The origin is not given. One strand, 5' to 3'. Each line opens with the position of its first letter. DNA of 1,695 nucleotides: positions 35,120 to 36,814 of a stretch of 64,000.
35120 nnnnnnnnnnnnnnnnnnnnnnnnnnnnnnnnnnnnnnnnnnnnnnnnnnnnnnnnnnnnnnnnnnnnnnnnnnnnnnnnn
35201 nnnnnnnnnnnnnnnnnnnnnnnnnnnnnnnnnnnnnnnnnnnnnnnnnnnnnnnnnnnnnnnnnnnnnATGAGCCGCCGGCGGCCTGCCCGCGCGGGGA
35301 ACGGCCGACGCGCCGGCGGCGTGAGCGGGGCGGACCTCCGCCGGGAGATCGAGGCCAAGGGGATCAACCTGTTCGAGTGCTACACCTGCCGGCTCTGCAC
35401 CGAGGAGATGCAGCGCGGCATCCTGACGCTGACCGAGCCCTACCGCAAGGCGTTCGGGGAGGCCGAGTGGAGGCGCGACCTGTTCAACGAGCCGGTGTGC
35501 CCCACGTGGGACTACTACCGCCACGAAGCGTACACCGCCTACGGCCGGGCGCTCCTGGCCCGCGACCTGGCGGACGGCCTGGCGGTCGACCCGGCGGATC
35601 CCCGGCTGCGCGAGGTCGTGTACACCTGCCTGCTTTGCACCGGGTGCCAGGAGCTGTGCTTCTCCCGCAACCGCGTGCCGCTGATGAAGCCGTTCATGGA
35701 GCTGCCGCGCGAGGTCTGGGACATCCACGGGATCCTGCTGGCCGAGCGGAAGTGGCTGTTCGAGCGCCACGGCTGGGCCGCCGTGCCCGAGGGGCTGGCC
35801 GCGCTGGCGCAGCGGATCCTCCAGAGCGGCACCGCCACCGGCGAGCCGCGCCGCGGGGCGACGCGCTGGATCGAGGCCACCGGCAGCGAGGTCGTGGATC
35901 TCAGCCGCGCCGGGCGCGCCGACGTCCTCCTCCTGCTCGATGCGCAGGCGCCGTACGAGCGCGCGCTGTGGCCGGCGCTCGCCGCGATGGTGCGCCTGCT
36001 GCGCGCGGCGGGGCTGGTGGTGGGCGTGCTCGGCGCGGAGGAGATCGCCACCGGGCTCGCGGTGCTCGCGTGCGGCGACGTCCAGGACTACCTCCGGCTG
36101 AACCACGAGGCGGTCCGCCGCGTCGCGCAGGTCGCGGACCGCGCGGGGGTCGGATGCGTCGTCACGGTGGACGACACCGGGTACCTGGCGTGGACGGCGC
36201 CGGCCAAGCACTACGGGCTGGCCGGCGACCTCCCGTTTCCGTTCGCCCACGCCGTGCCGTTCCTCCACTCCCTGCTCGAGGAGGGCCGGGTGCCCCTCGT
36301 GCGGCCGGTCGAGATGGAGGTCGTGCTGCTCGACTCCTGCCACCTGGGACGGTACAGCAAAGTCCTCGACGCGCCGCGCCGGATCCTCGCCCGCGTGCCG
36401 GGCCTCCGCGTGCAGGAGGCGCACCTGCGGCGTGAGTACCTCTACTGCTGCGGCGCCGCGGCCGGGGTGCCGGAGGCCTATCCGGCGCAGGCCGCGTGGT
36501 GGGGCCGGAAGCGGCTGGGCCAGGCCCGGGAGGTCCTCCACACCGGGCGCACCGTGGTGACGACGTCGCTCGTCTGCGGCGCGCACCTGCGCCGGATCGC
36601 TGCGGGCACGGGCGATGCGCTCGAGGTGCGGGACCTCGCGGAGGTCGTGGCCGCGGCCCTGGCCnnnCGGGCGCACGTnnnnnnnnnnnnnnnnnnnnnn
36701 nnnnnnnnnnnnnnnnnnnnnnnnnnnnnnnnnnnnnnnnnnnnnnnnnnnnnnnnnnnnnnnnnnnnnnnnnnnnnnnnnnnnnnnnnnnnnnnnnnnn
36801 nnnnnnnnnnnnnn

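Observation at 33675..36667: Unusual pairing of a p-cresol-methylhydroxylase/VAO-type flavoprotein with a GlcF-like CCG iron-sulfur subunit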

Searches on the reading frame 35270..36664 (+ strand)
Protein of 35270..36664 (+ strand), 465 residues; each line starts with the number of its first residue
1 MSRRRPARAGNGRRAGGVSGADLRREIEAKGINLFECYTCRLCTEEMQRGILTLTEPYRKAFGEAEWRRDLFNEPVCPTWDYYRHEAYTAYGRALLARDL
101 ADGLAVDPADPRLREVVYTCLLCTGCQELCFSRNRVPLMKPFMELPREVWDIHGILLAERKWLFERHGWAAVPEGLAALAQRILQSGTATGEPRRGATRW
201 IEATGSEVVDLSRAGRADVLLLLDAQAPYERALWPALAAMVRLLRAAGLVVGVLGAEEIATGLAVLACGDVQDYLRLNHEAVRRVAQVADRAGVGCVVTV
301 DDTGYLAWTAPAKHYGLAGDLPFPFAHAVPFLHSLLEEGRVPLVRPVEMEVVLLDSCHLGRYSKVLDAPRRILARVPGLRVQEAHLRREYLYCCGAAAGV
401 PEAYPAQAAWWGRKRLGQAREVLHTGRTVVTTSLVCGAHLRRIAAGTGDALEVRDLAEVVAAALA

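Call 6: search_protein_families(library=pfam, proteins=[window:35270-36664:+], max_evalue=0.01)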
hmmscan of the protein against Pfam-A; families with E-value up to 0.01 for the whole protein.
window:35270-36664:+ (465 aa): 2 families
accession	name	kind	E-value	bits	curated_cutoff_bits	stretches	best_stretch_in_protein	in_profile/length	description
PF02754.22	CCG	-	2.4e-07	31.2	20.6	1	351-441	1-85/85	Cysteine-rich domain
PF13183.11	Fer4_8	-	2.9e-05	24.9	27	1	75-131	13-65/68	4Fe-4S dicluster domain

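Call 7: search_protein_families(library=ncbifam, proteins=[window:35270-36664:+], max_evalue=0.01)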
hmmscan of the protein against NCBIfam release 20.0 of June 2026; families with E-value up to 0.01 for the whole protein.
window:35270-36664:+ (465 aa): 7 families
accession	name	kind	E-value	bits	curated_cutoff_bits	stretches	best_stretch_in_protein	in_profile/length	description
NF004898.0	PRK06259.1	equivalog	6.2e-13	48.2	385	1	335-461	363-485/488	fumarate reductase (CoM/CoB) subunit TfrB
NF045724.1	ferredox_TmcB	equivalog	1.3e-10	40.4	735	1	320-426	284-389/430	electron transfer complex ferredoxin TmcB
NF045663.1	diclust_near_Sec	equivalog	3.3e-05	22.2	530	1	332-420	515-604/759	pyridine nucleotide-disulfide oxidoreductase/dicluster-binding protein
NF045796.1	DsrK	equivalog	7.6e-05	21.5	400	1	326-400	300-374/453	sulfate reduction electron transfer complex DsrMKJOP subunit DsrK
NF045670.1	quin_L_LdhH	equivalog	0.0002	19.8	800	1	331-460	582-705/706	L-lactate dehydrogenase (quinone) large subunit LdhH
NF045711.1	sulf_resp_HmcF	equivalog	0.0003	19.7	750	1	318-400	302-385/457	sulfate respiration complex iron-sulfur protein HmcF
TIGR03379.1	glycerol3P_GlpC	equivalog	0.0093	14.7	279.9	0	327-397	270-334/397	anaerobic glycerol-3-phosphate dehydrogenase subunit GlpC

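Call 9: search_solved_structures(query=window:35270-36664:+, max_evalue=1, show_alignments=2)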
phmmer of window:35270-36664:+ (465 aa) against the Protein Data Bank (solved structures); distinct sequences matched with E-value up to 1: 0.

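Call 14: find_encoding_contigs(protein=window:35270-36664:+, flank=6000, max_places=6)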
Protein window:35270-36664:+ (465 aa): 14 contigs read that carry it; 6 places shown.
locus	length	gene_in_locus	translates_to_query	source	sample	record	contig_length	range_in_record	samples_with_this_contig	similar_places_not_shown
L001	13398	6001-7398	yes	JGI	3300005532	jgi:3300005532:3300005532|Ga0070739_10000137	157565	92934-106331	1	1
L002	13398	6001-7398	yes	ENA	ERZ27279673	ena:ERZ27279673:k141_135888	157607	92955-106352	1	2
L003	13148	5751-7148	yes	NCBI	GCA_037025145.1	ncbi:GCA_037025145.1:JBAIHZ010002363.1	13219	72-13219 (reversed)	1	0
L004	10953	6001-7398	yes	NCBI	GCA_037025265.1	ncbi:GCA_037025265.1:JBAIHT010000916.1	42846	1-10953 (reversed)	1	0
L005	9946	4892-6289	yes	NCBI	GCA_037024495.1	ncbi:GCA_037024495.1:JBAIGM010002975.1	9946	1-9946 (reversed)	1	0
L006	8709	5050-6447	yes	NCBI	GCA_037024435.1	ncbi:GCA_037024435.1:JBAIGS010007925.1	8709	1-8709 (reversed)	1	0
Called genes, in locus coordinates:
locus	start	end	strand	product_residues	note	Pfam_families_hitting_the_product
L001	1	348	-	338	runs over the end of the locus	PF00941:FAD_binding_5, PF03450:CO_deh_flav_C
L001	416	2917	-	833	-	PF01315:Ald_Xan_dh_C, PF02738:MoCoBD_1, PF20256:MoCoBD_2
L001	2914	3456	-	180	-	PF00111:Fer2, PF13085:Fer2_3 (weak), PF01799:Fer2_2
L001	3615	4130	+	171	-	PF12867:DinB_2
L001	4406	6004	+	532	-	PF01565:FAD_binding_4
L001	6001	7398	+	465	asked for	PF02754:CCG (weak)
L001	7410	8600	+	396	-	PF13433:Peripla_BP_5, PF13458:Peripla_BP_6, PF01094:ANF_receptor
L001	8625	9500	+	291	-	PF02653:BPD_transp_2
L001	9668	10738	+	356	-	PF02653:BPD_transp_2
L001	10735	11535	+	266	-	PF00005:ABC_tran, PF02463:SMC_N (faint), PF13304:AAA_21 (weak), PF12399:BCA_ABC_TP_C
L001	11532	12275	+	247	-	PF00005:ABC_tran, PF13304:AAA_21 (faint)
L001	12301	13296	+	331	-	PF02558:ApbA, PF08546:ApbA_C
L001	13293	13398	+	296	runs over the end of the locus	PF09339:HTH_IclR, PF12802:MarR_2 (faint), PF01614:IclR_C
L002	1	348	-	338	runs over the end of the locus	PF00941:FAD_binding_5, PF03450:CO_deh_flav_C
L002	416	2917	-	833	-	PF01315:Ald_Xan_dh_C, PF02738:MoCoBD_1, PF20256:MoCoBD_2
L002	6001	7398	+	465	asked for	PF02754:CCG (weak)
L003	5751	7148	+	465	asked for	PF02754:CCG (weak)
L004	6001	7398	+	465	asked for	PF02754:CCG (weak)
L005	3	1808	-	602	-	?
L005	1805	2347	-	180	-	PF00111:Fer2, PF13085:Fer2_3 (weak), PF01799:Fer2_2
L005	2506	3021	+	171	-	PF12867:DinB_2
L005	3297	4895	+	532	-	PF01565:FAD_binding_4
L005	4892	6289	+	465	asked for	PF02754:CCG (weak)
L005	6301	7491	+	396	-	PF13433:Peripla_BP_5, PF13458:Peripla_BP_6, PF01094:ANF_receptor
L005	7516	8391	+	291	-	PF02653:BPD_transp_2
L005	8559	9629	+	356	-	PF02653:BPD_transp_2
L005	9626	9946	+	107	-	?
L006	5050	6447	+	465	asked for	PF02754:CCG (weak)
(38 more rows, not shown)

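Call 15: find_homologous_proteins(query=window:35270-36664:+, max_evalue=0.001)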
Query window:35270-36664:+ (465 aa): 29 proteins with E <= 0.001 among 8000 candidates.
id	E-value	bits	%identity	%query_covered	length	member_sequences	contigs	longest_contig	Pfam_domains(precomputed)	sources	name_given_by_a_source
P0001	0.0e+0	1052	100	100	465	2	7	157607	PF02754.22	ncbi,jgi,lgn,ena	-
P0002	1.3e-243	827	78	100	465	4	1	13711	PF02754.22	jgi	-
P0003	2.0e-240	816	77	100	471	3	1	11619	PF02754.22,PF13183.12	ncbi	-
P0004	7.5e-239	811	76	100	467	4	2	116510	PF02754.22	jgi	jgi:Fe-S oxidoreductase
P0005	1.1e-237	807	78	95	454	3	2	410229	PF02754.22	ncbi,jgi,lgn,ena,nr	ncbi:MAG TPA: (Fe-S)-binding protein [bacterium]|nr:(Fe-S)-binding protein [bacterium]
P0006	1.3e-236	804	78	96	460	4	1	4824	PF02754.22,PF13183.12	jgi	jgi:Fe-S oxidoreductase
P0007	2.6e-233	793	76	100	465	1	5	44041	PF02754.22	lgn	-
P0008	4.1e-231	786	74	99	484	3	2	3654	PF02754.22,PF13183.12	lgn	-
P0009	2.4e-230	783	75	99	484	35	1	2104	PF02754.22,PF13183.12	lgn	-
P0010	5.4e-229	779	78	95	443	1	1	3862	PF02754.22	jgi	jgi:Fe-S oxidoreductase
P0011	9.1e-229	778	75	99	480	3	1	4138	PF02754.22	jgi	jgi:Fe-S oxidoreductase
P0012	1.1e-226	771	74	99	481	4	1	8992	PF02754.22,PF13183.12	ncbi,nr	ncbi:MAG TPA: (Fe-S)-binding protein [bacterium]|nr:(Fe-S)-binding protein [bacterium]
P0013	1.6e-225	767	76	96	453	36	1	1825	PF02754.22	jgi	-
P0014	8.2e-225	765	73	100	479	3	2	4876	PF02754.22,PF13183.12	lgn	-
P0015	3.7e-224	763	74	100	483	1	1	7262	PF02754.22,PF13183.12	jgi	jgi:Fe-S oxidoreductase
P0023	1.5e-134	467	44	96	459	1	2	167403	PF02754.22,PF13183.12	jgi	jgi:heterodisulfide reductase subunit D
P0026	4.8e-33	133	31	88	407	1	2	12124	PF02754.22,PF13183.12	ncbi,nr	ncbi:MAG: (Fe-S)-binding protein [Deltaproteobacteria bacterium]|nr:(Fe-S)-binding protein [Deltapro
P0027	4.3e-28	116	30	83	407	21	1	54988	PF02754.22,PF13183.12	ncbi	-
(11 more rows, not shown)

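Call 19: find_encoding_contigs(protein=P0023, flank=8000, max_places=2)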
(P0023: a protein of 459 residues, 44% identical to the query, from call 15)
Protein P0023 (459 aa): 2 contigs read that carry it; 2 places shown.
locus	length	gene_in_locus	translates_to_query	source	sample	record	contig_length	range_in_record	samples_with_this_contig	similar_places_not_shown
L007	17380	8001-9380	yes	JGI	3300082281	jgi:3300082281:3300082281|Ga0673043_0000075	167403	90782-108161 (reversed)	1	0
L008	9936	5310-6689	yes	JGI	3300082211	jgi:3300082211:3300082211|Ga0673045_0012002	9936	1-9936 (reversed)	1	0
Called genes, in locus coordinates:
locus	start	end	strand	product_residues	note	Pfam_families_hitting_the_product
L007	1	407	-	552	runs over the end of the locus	PF03814:KdpA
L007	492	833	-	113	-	PF22482:AsnC_trans_reg_3, PF01037:AsnC_trans_reg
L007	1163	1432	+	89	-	-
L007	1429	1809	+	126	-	PF01850:PIN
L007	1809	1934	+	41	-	-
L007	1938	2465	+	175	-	PF00293:NUDIX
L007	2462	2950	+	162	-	-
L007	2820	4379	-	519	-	PF00501:AMP-binding, PF13193:AMP-binding_C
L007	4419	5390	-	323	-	-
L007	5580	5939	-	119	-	PF01850:PIN (weak)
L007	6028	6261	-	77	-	PF07362:CcdA (weak)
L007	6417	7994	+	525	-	PF01565:FAD_binding_4, PF02913:FAD-oxidase_C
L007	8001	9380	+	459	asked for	PF13183:Fer4_8 (faint), PF02754:CCG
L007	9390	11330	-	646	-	PF09826:Beta_propel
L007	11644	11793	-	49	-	-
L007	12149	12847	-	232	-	-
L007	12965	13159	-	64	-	-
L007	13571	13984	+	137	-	PF04883:HK97-gp10_like (weak)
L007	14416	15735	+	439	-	PF03845:Spore_permease, PF00324:AA_permease, PF13520:AA_permease_2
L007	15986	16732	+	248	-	PF01209:Ubie_methyltran, PF13489:Methyltransf_23, PF07021:MetW (weak), PF13847:Methyltransf_31, PF08241:Methyltransf_11, PF08242:Methyltransf_12, PF13649:Methyltransf_25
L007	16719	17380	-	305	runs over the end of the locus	PF12773:DZR (weak), PF13240:Zn_Ribbon_1, PF24460:DUF7575 (weak), PF01428:zf-AN1, PF01694:Rhomboid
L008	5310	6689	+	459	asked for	PF13183:Fer4_8 (faint), PF02754:CCG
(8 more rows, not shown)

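Call 20: find_encoding_contigs(protein=P0027, flank=8000, max_places=2)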
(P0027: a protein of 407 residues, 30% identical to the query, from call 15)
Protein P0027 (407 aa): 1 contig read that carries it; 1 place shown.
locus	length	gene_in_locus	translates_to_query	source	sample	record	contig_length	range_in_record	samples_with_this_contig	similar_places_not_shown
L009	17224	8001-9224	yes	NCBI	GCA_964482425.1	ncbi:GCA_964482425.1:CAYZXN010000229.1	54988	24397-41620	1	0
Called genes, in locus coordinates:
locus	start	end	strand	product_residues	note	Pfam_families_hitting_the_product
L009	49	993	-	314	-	PF01557:FAA_hydrolase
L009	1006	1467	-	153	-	PF04909:Amidohydro_2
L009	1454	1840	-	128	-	PF04909:Amidohydro_2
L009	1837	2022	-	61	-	-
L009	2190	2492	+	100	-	-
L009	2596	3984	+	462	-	PF06144:DNA_pol3_delta (weak), PF21694:DNA_pol3_delta_C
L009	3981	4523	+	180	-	PF07894:SACK1, PF13091:PLDc_2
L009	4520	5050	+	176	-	-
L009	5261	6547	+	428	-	PF00768:Peptidase_S11, PF02113:Peptidase_S13 (weak), PF13354:Beta-lactamase2 (weak), PF05036:SPOR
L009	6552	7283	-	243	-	PF23023:Anti-Pycsar_Apyc1, PF00753:Lactamase_B, PF12706:Lactamase_B_2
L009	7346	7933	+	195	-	PF22381:Staph_reg_Sar_Rot, PF01047:MarR, PF12802:MarR_2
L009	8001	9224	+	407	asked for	PF13183:Fer4_8 (weak), PF02754:CCG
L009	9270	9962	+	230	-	PF01048:PNP_UDP_1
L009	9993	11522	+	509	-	PF01008:IF-2B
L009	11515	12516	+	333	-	PF00596:Aldolase_II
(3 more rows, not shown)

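Call 21: find_encoding_contigs(protein=P0005, flank=8000, max_places=2)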
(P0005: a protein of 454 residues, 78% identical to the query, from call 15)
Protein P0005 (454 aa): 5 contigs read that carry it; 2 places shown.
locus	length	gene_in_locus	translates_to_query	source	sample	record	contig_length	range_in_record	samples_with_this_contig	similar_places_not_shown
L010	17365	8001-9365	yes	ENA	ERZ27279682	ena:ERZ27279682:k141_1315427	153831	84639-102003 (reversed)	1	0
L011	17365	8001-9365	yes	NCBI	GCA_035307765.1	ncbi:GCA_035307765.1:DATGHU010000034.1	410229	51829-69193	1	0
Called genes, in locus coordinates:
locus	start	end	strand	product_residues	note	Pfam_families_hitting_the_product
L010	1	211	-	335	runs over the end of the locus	PF00676:E1_dh, PF02775:TPP_enzyme_C (faint), PF13292:DXP_synthase_N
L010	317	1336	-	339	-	PF00941:FAD_binding_5, PF03450:CO_deh_flav_C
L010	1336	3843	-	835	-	PF01315:Ald_Xan_dh_C, PF02738:MoCoBD_1, PF20256:MoCoBD_2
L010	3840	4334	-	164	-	PF00111:Fer2, PF01799:Fer2_2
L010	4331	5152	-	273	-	PF09339:HTH_IclR, PF12802:MarR_2 (weak), PF01614:IclR_C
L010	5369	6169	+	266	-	PF00106:adh_short, PF08659:KR, PF13561:adh_short_C2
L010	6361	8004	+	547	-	PF01565:FAD_binding_4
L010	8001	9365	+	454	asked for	PF02754:CCG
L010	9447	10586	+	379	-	PF13433:Peripla_BP_5, PF13458:Peripla_BP_6, PF01094:ANF_receptor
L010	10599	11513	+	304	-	PF02653:BPD_transp_2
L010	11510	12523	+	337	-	PF02653:BPD_transp_2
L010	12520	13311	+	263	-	PF00005:ABC_tran, PF13304:AAA_21 (faint), PF12399:BCA_ABC_TP_C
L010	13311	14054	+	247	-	PF00005:ABC_tran, PF13555:AAA_29 (weak), PF13304:AAA_21 (faint)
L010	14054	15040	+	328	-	PF02558:ApbA, PF08546:ApbA_C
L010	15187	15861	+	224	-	PF01614:IclR_C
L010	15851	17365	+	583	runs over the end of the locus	PF01558:POR, PF01855:POR_N, PF17147:PFOR_II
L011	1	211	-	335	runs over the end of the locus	PF00676:E1_dh, PF02775:TPP_enzyme_C (faint), PF13292:DXP_synthase_N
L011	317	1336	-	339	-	PF00941:FAD_binding_5, PF03450:CO_deh_flav_C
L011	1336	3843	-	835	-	PF01315:Ald_Xan_dh_C, PF02738:MoCoBD_1, PF20256:MoCoBD_2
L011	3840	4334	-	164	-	PF00111:Fer2, PF01799:Fer2_2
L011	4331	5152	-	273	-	PF09339:HTH_IclR, PF12802:MarR_2 (weak), PF01614:IclR_C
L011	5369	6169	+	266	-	PF00106:adh_short, PF08659:KR, PF13561:adh_short_C2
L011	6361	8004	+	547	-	PF01565:FAD_binding_4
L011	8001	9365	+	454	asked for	PF02754:CCG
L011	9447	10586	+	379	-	PF13433:Peripla_BP_5, PF13458:Peripla_BP_6, PF01094:ANF_receptor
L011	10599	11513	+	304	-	PF02653:BPD_transp_2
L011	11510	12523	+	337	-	PF02653:BPD_transp_2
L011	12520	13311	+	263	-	PF00005:ABC_tran, PF13304:AAA_21 (faint), PF12399:BCA_ABC_TP_C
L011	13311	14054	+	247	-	PF00005:ABC_tran, PF13555:AAA_29 (weak), PF13304:AAA_21 (faint)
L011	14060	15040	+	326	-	PF02558:ApbA, PF08546:ApbA_C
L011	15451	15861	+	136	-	PF01614:IclR_C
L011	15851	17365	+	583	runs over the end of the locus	PF01558:POR, PF01855:POR_N, PF17147:PFOR_II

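Call 24: find_related_loci(query=A2, collection=genome_contigs, flank=10000)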
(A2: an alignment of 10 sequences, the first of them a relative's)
Query A2 (465 aa) in genome_contigs; peptide patterns used: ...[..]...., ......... (x = any residue, [..] = any of these).
20 stretches matched a pattern; 5 encode a relative of the query (tblastn E <= 1e-3); 5 distinct loci.
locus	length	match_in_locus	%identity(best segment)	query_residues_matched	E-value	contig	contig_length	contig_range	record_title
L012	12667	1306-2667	75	10-464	0e+0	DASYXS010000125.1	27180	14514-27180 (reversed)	MAG TPA_asm: bacterium isolate SMAG_U6314 k141_211533, whole genome shotgun sequence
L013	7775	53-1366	79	18-455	0e+0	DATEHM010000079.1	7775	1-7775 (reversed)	MAG TPA_asm: bacterium isolate SMAG_U8811 k141_1779899, whole genome shotgun sequence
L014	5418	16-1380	74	6-464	0e+0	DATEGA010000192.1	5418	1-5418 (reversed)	MAG TPA_asm: bacterium isolate SMAG_U8773 k141_1501964, whole genome shotgun sequence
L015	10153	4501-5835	76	20-464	0e+0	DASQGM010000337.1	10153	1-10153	MAG TPA_asm: bacterium isolate SMAG_U11806 k141_974543, whole genome shotgun sequence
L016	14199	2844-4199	73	7-459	0e+0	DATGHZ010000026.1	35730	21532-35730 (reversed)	MAG TPA_asm: bacterium isolate SMAG_U9794 k141_2024137, whole genome shotgun sequence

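Call 25: find_homologous_proteins(query=L001:4406-6001:+, max_evalue=1e-20)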
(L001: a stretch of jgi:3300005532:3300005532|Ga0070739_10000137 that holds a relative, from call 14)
Query L001:4406-6001:+ (532 aa): 2082 proteins with E <= 1e-20 among 8000 candidates; the best 120 are listed.
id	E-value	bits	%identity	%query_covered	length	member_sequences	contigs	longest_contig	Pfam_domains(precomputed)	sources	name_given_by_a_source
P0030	0.0e+0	1234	100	100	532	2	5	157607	PF01565.29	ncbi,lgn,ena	-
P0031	0.0e+0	1076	89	98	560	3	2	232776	PF01565.29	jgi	-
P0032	0.0e+0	1071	87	97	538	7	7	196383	PF01565.29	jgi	jgi:4-cresol dehydrogenase (hydroxylating)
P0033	0.0e+0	1069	86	98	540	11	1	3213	PF01565.29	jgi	jgi:4-cresol dehydrogenase (hydroxylating) flavoprotein subunit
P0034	0.0e+0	1068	86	100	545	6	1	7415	PF01565.29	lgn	-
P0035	0.0e+0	1062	86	100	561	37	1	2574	PF01565.29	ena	-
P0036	0.0e+0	1059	83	100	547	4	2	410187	PF01565.29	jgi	-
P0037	0.0e+0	1053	85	97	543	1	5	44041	PF01565.29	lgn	-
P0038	0.0e+0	1049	88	95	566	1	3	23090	PF01565.29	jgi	jgi:4-cresol dehydrogenase (hydroxylating)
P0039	0.0e+0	1048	85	98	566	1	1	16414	PF01565.29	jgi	jgi:4-cresol dehydrogenase (hydroxylating) flavoprotein subunit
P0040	0.0e+0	1045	85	97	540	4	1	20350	PF01565.29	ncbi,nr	ncbi:MAG TPA: FAD-binding oxidoreductase, partial [bacterium]|nr:FAD-binding oxidoreductase [bacteri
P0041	0.0e+0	1037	86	97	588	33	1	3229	PF01565.29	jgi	jgi:4-cresol dehydrogenase (hydroxylating)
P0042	0.0e+0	1036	83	98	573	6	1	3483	PF01565.29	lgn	-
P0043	0.0e+0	1033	86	95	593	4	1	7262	PF01565.29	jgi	jgi:4-cresol dehydrogenase (hydroxylating) flavoprotein subunit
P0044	0.0e+0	1031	84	98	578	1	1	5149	PF01565.29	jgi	jgi:4-cresol dehydrogenase (hydroxylating) flavoprotein subunit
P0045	2.3e-236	804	100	65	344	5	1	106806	-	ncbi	-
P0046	1.9e-230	784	62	96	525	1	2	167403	PF01565.29,PF02913.25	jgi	jgi:4-cresol dehydrogenase (hydroxylating) flavoprotein subunit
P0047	1.7e-157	544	48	96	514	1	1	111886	PF01565.29,PF02913.25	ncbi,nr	ncbi:MAG: FAD-binding oxidoreductase [Betaproteobacteria bacterium]|nr:FAD-binding oxidoreductase [B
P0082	1.6e-147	511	45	95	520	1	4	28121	PF01565.29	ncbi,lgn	ncbi:MAG: FAD-binding oxidoreductase [Solirubrobacterales bacterium]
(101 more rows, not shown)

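Call 26: find_encoding_contigs(protein=P0045, flank=3000, max_places=4)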
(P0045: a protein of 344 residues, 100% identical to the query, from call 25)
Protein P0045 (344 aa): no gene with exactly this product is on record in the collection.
